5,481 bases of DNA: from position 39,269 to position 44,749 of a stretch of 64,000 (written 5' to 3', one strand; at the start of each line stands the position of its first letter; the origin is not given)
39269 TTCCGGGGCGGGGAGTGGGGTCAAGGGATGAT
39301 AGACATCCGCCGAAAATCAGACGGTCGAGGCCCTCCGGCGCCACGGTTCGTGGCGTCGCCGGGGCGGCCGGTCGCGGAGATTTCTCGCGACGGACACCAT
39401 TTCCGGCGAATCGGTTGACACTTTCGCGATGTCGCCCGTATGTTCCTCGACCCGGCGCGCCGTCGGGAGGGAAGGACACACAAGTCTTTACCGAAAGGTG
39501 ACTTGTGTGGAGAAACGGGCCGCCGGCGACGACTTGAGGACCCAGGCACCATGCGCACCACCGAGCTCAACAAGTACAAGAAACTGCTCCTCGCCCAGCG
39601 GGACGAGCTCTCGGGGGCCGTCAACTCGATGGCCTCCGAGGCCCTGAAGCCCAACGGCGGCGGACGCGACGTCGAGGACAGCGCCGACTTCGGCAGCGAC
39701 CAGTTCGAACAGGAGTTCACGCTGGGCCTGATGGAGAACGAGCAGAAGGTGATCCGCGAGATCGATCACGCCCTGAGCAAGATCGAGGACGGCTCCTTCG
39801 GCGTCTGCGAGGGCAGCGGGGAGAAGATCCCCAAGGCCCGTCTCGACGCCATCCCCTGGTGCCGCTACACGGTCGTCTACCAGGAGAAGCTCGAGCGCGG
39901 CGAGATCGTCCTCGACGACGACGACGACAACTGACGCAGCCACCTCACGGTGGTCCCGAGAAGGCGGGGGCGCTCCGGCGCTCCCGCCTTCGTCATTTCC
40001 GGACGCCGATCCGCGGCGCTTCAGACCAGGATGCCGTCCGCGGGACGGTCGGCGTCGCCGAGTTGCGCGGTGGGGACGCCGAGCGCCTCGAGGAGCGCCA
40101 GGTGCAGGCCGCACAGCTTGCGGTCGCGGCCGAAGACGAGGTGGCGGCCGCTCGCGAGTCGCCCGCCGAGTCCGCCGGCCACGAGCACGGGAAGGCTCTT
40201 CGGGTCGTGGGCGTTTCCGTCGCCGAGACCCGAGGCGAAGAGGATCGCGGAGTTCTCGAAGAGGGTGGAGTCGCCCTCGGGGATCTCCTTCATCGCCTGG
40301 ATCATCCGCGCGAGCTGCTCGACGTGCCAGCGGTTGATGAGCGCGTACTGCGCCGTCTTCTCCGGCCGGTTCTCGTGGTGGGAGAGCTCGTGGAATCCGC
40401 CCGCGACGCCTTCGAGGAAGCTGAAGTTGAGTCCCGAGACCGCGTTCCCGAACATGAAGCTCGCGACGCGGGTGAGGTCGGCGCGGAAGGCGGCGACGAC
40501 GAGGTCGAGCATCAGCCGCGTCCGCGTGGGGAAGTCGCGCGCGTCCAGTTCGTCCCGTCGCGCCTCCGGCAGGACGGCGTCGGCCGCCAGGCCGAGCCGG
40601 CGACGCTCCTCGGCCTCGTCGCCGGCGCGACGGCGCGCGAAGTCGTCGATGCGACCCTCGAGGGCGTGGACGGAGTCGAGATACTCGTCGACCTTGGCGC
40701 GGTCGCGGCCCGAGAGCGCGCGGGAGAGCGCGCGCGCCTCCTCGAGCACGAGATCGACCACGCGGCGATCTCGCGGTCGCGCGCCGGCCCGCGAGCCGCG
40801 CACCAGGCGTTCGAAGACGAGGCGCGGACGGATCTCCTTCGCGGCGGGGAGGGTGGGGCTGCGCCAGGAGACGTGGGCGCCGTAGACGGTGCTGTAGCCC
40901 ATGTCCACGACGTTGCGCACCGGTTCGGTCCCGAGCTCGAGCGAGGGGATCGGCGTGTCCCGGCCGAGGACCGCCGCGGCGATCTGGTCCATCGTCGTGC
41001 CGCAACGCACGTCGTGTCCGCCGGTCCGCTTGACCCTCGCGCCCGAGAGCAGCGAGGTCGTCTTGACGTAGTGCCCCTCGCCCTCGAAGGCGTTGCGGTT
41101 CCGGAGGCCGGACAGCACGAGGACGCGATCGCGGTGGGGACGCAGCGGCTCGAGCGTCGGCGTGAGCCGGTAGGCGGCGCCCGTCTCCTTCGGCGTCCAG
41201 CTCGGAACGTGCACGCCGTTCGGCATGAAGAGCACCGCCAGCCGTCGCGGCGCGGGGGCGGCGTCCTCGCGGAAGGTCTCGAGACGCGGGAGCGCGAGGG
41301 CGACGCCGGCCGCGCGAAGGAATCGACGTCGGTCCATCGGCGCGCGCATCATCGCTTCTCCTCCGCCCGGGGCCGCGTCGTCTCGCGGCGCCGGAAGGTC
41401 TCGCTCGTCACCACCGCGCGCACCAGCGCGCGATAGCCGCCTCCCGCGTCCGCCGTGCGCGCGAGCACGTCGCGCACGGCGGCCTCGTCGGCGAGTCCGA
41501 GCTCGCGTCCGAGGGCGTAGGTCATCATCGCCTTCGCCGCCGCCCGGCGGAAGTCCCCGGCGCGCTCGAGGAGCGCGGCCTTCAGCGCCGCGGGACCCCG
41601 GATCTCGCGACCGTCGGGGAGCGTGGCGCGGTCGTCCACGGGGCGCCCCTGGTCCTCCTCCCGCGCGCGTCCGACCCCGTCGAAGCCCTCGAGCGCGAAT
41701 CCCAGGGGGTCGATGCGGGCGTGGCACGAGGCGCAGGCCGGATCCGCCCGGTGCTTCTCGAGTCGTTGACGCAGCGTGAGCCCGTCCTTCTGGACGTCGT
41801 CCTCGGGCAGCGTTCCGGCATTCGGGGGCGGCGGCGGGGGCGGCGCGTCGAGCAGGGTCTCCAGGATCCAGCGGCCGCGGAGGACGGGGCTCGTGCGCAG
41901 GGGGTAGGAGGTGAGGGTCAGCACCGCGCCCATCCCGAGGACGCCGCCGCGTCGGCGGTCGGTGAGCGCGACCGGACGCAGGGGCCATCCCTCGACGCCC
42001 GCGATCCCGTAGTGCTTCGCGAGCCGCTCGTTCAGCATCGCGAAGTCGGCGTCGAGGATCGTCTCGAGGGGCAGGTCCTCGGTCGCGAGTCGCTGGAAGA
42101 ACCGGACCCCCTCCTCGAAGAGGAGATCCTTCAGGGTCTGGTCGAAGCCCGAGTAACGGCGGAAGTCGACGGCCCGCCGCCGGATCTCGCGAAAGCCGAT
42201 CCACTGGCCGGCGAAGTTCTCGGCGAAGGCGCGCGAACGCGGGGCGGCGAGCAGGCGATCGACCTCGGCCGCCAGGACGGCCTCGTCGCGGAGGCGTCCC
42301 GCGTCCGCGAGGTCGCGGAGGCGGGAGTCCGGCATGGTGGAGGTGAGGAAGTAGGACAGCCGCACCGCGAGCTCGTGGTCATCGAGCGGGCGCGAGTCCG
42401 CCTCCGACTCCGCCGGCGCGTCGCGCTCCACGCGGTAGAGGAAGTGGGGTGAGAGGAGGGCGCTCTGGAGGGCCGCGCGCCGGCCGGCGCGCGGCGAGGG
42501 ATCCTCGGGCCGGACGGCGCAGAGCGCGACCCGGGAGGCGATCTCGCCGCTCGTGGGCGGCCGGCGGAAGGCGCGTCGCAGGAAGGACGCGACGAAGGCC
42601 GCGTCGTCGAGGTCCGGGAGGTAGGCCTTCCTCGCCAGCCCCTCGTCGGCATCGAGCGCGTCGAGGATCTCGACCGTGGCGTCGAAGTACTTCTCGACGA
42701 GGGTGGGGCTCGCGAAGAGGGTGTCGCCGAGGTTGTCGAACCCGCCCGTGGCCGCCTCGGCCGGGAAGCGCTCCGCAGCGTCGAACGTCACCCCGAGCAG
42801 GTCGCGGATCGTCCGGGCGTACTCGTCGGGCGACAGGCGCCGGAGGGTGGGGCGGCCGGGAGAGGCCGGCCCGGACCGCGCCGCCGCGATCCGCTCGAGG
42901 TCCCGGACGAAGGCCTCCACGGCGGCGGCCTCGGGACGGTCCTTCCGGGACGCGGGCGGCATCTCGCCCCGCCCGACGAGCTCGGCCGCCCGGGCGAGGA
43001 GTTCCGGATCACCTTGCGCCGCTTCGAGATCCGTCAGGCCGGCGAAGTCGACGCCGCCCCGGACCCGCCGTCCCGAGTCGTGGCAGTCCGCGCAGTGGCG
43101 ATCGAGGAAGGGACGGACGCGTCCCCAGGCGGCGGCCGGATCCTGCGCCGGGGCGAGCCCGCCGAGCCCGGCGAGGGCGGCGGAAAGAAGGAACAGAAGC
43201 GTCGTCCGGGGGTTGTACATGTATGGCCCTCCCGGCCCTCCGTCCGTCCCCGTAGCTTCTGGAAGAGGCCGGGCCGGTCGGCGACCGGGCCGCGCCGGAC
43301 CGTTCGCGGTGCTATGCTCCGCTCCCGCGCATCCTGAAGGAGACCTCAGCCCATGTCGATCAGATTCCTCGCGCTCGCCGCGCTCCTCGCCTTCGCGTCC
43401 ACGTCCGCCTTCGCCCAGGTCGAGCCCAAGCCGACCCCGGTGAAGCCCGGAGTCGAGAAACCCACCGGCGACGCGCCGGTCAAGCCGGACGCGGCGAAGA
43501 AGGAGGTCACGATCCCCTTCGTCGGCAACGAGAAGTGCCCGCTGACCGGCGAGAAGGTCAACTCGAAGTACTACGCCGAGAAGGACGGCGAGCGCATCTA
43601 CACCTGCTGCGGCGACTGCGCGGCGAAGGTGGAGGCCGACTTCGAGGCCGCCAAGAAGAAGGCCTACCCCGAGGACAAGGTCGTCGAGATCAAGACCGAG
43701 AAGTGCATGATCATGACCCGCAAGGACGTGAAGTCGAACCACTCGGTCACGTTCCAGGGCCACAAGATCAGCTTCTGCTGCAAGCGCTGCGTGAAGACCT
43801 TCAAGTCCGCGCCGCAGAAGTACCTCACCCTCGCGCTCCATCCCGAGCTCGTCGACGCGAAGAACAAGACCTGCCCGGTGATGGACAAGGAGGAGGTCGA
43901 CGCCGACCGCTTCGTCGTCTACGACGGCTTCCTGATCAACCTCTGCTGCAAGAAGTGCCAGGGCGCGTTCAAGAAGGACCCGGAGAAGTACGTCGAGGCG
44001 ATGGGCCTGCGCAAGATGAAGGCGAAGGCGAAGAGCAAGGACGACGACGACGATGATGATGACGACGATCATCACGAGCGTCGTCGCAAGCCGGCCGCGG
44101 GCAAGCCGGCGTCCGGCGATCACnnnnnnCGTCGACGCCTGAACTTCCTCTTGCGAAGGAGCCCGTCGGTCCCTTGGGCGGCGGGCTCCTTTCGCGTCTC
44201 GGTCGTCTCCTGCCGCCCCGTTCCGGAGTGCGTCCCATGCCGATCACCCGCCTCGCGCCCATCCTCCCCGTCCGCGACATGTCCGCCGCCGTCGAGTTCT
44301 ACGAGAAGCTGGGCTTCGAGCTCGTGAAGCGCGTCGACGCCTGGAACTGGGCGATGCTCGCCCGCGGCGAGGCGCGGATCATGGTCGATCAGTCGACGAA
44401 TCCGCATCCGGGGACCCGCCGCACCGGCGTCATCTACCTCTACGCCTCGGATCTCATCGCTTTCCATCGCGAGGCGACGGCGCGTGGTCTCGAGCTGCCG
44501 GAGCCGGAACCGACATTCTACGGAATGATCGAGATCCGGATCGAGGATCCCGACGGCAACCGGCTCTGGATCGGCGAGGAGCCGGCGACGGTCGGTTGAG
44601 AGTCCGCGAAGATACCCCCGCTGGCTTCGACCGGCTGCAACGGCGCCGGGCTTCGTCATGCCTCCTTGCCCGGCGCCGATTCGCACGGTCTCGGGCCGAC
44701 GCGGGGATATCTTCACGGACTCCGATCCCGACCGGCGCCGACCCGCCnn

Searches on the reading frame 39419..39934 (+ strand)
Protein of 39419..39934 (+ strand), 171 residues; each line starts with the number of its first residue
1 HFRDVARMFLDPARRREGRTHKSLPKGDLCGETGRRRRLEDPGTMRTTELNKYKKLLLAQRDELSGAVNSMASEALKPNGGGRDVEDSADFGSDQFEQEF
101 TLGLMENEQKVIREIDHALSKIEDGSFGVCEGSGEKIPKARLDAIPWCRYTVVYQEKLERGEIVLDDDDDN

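Call 16: search_protein_families(library=pfam, proteins=[window:39419-39934:+], max_evalue=0.01)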
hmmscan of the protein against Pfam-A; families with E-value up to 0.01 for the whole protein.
window:39419-39934:+ (171 aa): 2 families
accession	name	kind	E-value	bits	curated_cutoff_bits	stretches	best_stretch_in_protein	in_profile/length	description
PF01258.23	zf-dskA_traR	-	1.5e-07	31.7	24.9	1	125-153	1-29/36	Prokaryotic dksA/traR C4-type zinc finger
PF21157.2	DksA_N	-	0.0025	18.5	27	1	50-122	2-71/71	DnaK suppressor protein DksA, N-terminal domain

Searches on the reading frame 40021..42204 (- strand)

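Call 16: search_protein_families(library=pfam, proteins=[window:40021-42204:-], max_evalue=0.01)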
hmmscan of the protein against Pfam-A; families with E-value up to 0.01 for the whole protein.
window:40021-42204:- (727 aa): 1 family
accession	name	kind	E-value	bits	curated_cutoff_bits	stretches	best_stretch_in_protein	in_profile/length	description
PF07586.16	HXXSHH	-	5.3e-92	309.1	30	1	321-632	1-307/307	Protein of unknown function (DUF1552)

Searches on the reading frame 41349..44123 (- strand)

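Call 16: search_protein_families(library=pfam, proteins=[window:41349-44123:-], max_evalue=0.01)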
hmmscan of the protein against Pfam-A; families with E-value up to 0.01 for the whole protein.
window:41349-44123:- (924 aa): 5 families
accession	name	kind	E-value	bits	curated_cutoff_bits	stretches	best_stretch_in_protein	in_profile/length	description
PF07631.16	PSD4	-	1e-38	133.2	23.3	1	580-707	1-128/128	Protein of unknown function (DUF1592)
PF07627.16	PSCyt3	-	2e-33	115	27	1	725-824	1-98/98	Protein of unknown function (DUF1588)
PF07624.16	PSD2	-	4.1e-21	74.9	25.8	1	837-910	1-74/74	Protein of unknown function (DUF1585)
PF07626.16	PSD3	-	4.8e-21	75.5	23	1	428-489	1-62/65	Protein of unknown function (DUF1587)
PF07637.16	PSD5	-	1.1e-13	51.7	34.2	1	509-566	4-62/62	Protein of unknown function (DUF1595)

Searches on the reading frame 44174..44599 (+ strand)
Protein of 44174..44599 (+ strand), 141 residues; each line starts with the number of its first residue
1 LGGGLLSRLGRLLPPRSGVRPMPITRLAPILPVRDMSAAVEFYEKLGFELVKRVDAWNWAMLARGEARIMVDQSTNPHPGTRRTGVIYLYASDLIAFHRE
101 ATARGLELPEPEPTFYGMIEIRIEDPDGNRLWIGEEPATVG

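Call 16: search_protein_families(library=pfam, proteins=[window:44174-44599:+], max_evalue=0.01)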
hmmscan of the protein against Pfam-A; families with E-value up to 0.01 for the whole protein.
window:44174-44599:+ (141 aa): 3 families
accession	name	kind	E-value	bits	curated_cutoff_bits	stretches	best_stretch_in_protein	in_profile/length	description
PF00903.31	Glyoxalase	-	6.9e-16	59.2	20.6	1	31-133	7-121/121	Glyoxalase/Bleomycin resistance protein/Dioxygenase superfamily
PF22677.2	Ble-like_N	-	0.00013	22.1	24.5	1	29-62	5-38/41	Bleomycin resistance protein-like N-terminal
PF19581.5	Glyoxalase_7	-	0.0028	18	23.6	1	25-135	14-128/133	Glyoxalase superfamily protein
